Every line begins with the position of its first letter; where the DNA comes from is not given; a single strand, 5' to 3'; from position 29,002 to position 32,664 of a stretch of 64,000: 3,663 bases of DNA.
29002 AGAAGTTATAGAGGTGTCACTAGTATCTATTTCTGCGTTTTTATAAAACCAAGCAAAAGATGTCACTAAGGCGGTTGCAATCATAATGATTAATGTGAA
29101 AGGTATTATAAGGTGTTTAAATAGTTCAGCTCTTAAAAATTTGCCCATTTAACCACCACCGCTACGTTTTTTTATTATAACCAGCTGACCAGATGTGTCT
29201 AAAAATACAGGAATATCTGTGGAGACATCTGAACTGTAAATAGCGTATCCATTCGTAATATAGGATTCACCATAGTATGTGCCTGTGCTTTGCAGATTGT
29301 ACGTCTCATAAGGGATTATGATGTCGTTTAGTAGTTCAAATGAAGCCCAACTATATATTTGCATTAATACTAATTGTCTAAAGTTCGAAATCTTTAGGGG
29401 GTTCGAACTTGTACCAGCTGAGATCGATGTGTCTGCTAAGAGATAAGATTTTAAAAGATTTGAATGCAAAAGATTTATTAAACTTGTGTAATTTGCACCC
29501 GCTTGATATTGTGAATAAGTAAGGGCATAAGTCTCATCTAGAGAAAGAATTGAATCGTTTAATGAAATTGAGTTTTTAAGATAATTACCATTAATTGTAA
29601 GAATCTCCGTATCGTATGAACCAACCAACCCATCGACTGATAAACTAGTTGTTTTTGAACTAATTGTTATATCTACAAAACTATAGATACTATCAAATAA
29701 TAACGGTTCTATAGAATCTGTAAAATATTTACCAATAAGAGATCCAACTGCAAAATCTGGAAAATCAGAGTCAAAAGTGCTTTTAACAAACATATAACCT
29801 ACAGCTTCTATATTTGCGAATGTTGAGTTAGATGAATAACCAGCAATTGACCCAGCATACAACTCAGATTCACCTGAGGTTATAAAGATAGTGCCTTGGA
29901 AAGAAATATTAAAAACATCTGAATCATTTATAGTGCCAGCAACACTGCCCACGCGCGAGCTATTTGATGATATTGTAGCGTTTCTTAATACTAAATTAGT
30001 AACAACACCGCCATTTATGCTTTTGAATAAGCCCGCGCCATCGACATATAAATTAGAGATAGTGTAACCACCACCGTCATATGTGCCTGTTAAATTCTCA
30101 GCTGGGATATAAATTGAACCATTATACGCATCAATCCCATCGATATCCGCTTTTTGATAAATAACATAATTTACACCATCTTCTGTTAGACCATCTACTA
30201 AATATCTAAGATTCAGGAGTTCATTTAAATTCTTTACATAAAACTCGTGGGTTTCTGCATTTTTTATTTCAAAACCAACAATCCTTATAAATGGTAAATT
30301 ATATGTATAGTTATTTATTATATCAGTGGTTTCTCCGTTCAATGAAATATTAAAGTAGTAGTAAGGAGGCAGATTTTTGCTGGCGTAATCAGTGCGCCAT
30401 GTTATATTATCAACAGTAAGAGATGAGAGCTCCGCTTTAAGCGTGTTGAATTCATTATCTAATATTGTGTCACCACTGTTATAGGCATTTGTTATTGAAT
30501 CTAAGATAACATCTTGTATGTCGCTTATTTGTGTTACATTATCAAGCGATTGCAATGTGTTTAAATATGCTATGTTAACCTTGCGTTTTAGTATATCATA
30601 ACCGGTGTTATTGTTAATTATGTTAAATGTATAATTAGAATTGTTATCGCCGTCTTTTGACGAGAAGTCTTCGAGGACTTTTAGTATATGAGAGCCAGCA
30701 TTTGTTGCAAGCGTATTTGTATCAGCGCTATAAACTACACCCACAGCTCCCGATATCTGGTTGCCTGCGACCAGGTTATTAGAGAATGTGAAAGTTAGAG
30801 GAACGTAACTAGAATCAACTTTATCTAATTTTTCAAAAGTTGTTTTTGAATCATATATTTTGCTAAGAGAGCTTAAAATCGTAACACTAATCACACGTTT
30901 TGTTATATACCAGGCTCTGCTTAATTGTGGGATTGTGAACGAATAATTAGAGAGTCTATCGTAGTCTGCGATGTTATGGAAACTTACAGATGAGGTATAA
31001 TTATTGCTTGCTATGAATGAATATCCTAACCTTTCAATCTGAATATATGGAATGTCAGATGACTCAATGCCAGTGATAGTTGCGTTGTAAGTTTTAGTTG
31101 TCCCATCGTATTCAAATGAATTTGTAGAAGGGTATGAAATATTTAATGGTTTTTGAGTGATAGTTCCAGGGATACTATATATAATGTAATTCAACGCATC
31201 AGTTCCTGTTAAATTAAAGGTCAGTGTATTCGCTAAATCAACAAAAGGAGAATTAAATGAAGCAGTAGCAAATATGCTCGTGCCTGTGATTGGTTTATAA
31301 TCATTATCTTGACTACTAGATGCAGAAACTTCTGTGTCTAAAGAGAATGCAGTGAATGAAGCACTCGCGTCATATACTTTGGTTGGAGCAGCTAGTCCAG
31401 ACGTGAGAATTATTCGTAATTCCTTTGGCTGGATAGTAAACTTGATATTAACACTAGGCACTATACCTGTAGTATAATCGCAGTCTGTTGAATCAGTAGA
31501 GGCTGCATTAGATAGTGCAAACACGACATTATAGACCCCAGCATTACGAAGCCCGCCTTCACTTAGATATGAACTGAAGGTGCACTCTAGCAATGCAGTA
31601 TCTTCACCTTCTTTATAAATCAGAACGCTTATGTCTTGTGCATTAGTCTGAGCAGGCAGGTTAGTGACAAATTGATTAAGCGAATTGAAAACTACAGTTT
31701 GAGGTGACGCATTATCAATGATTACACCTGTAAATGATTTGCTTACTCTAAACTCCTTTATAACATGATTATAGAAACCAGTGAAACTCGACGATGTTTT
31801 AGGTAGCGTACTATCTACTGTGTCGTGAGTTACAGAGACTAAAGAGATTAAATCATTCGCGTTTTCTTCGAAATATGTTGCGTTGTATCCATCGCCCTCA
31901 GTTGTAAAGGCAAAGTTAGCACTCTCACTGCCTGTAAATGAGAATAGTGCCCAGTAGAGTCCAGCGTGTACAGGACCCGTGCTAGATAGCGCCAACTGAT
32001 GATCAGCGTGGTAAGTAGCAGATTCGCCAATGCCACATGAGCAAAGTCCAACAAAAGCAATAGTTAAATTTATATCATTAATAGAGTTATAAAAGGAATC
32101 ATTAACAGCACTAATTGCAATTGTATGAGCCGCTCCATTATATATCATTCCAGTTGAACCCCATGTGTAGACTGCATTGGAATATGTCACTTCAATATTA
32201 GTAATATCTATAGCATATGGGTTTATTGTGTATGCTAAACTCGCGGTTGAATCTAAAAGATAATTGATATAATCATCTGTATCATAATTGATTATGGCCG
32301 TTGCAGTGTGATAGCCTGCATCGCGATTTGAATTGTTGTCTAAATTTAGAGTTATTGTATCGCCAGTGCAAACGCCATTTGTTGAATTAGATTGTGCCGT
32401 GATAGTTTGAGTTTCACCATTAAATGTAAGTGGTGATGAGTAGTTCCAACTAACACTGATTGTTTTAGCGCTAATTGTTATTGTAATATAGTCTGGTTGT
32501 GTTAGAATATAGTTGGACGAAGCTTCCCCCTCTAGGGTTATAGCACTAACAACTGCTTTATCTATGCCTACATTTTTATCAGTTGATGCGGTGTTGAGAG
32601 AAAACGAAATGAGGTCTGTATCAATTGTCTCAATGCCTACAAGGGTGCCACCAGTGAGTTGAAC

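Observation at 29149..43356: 4,735-aa protein with an unusual discoidin x3 / GLUG / ~30 MBG-YDG / GLUG architecture and no obvious retention signal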

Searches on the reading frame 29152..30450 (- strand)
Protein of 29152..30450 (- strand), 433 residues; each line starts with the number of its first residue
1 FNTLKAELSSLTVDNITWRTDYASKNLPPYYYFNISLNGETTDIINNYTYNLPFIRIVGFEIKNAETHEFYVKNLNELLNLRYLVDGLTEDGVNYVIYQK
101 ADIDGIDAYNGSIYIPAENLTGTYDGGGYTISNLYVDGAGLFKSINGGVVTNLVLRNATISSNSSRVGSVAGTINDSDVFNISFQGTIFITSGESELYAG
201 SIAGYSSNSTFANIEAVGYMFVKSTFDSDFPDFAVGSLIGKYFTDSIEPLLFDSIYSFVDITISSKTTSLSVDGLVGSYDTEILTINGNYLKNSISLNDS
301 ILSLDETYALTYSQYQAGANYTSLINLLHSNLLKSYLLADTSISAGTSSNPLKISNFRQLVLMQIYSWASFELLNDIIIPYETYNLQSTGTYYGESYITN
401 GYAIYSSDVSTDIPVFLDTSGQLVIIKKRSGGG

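Call 6: search_protein_families(library=pfam, proteins=[window:29152-30450:-], max_evalue=10)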
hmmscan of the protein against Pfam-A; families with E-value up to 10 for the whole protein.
window:29152-30450:- (433 aa): 3 families
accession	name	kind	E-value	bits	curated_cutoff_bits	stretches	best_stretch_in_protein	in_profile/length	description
PF05342.19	Peptidase_M26_N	-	5.7e-07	29.5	27.7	1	78-186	140-250/250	M26 IgA1-specific Metallo-endopeptidase N-terminal region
PF05735.19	TSP_C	-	0.015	15.5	25.6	1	175-212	28-65/198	Thrombospondin C-terminal region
PF07581.17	Glug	-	1.7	9.7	20.5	1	164-188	2-27/28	The GLUG motif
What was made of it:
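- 29152..30321 (-): C-terminal module (aa 4346-4735), GLUG / IgA1-protease-N-terminal-like. It has no TM segment, no sortase motif and no HExxH. Peptidase_M26_N positions 140-250 at 29.5 bits against a cutoff of 27.7 (call 6).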

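Call 21: search_solved_structures(query=window:29152-30450:-, max_evalue=1, show_alignments=2)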
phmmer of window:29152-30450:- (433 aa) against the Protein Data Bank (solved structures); distinct sequences matched with E-value up to 1: 3.
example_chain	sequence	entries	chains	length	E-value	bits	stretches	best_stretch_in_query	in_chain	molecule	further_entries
9nz2_A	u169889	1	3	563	0.2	14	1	262-356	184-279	Fusion glycoprotein F0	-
8u1r_A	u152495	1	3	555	0.21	14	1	262-356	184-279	Fusion glycoprotein F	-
1ux6_A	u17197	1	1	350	0.49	12.8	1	171-212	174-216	THROMBOSPONDIN-1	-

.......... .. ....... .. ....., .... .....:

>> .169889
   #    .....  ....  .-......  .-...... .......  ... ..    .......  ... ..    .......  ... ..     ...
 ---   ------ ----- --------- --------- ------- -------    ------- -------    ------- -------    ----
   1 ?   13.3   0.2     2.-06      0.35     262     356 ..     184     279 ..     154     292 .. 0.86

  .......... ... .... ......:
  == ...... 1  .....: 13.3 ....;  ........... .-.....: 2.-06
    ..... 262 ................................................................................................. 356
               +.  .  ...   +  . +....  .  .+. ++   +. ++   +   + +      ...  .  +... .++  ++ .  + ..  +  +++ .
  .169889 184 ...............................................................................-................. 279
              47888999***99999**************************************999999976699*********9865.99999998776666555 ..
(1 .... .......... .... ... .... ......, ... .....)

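Call 38: find_homologous_proteins(query=window:29152-30450:-, max_evalue=0.001)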
Query window:29152-30450:-: 8000 candidates shared short words with the query, none scored E <= 0.001.

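Call 91: search_solved_structures(query=A6, max_evalue=10, show_alignments=2)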
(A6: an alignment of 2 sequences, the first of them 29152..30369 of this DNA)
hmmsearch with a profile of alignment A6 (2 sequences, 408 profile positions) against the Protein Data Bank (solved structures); distinct sequences matched with E-value up to 10: 0.

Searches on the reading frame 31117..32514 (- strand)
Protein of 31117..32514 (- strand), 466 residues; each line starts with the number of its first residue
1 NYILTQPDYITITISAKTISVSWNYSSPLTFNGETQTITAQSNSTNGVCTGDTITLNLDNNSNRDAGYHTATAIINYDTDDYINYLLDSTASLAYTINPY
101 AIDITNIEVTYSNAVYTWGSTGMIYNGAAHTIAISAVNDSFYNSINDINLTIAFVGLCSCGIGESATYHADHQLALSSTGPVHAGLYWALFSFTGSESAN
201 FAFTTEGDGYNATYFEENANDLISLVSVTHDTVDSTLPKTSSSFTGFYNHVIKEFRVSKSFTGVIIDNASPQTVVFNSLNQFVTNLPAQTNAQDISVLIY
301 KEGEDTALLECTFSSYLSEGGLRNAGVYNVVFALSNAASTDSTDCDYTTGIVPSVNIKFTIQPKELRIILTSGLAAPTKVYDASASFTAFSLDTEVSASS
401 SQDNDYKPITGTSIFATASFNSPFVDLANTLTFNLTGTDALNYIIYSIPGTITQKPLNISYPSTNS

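Call 45: search_protein_families(library=pfam, proteins=[window:31117-32514:-], max_evalue=10)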
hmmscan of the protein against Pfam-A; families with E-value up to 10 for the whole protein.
seq(466 aa): 2 families
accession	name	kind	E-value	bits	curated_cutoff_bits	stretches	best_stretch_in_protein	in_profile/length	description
PF18657.6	YDG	-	3.3e-08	34.1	25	1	363-447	2-82/85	YDG domain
PF17996.7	CE2_N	-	0.21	12.1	27.9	1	256-305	38-86/108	Carbohydrate esterase 2 N-terminal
